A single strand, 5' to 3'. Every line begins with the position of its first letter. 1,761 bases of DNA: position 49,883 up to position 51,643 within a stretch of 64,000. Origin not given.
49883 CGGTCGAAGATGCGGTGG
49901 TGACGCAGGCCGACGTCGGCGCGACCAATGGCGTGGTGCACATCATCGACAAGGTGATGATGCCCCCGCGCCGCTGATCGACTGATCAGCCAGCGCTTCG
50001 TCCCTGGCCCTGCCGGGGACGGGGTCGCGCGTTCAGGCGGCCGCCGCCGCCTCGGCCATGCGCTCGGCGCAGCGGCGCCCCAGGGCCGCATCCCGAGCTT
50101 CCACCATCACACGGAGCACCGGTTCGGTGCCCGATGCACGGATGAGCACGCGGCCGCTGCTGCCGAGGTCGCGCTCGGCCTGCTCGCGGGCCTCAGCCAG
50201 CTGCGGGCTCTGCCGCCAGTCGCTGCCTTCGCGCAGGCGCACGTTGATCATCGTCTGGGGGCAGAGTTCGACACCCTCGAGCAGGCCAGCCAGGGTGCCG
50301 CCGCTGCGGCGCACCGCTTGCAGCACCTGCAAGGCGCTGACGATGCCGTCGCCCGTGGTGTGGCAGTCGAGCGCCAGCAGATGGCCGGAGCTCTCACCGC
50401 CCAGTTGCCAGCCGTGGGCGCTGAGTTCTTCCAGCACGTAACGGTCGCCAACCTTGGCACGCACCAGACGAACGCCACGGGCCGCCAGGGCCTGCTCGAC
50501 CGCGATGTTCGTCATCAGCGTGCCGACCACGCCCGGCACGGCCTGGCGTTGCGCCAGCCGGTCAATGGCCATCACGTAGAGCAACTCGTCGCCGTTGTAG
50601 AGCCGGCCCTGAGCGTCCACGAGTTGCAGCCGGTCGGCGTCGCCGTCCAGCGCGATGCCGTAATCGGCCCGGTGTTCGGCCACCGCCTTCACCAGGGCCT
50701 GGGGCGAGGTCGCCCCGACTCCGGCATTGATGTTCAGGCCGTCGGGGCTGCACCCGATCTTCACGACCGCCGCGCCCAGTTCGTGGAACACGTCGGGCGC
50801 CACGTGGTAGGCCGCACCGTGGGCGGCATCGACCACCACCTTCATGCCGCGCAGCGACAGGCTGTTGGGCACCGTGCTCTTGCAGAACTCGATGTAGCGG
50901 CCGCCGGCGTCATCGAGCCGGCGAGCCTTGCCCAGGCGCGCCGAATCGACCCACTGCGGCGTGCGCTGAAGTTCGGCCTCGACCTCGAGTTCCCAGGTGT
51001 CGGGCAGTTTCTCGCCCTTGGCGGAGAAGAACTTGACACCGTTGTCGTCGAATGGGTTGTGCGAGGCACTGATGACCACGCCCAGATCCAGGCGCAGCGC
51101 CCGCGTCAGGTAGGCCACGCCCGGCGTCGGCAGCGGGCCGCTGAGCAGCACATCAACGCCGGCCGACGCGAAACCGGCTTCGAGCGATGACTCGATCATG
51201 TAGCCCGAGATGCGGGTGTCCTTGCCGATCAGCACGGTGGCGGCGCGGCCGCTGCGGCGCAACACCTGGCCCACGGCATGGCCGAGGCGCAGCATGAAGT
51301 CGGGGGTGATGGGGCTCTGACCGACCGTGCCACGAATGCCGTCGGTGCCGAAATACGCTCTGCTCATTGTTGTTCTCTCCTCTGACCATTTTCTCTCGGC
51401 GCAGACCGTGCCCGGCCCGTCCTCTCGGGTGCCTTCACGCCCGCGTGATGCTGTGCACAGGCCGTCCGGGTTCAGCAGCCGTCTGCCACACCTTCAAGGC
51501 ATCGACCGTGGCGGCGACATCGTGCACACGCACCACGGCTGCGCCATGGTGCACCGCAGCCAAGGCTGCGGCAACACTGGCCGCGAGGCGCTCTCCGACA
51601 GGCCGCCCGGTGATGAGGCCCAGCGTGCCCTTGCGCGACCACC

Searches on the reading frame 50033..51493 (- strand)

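Call 51: search_protein_families(library=pfam, proteins=[window:50033-51493:-], max_evalue=0.00001)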
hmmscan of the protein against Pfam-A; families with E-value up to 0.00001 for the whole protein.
window:50033-51493:- (486 aa): 4 families
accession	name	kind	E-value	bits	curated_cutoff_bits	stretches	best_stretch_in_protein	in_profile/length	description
PF02878.22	PGM_PMM_I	-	7.6e-42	142.7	22.5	1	46-177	2-133/138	Phosphoglucomutase/phosphomannomutase, alpha/beta/alpha domain I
PF02880.22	PGM_PMM_III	-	6.9e-31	107.2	20.7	1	300-406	1-109/115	Phosphoglucomutase/phosphomannomutase, alpha/beta/alpha domain III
PF00408.26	PGM_PMM_IV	-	3.2e-20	72.4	23.1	1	415-482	1-68/68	Phosphoglucomutase/phosphomannomutase, C-terminal domain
PF02879.22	PGM_PMM_II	-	1.6e-18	67.6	29.3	1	199-296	2-103/103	Phosphoglucomutase/phosphomannomutase, alpha/beta/alpha domain II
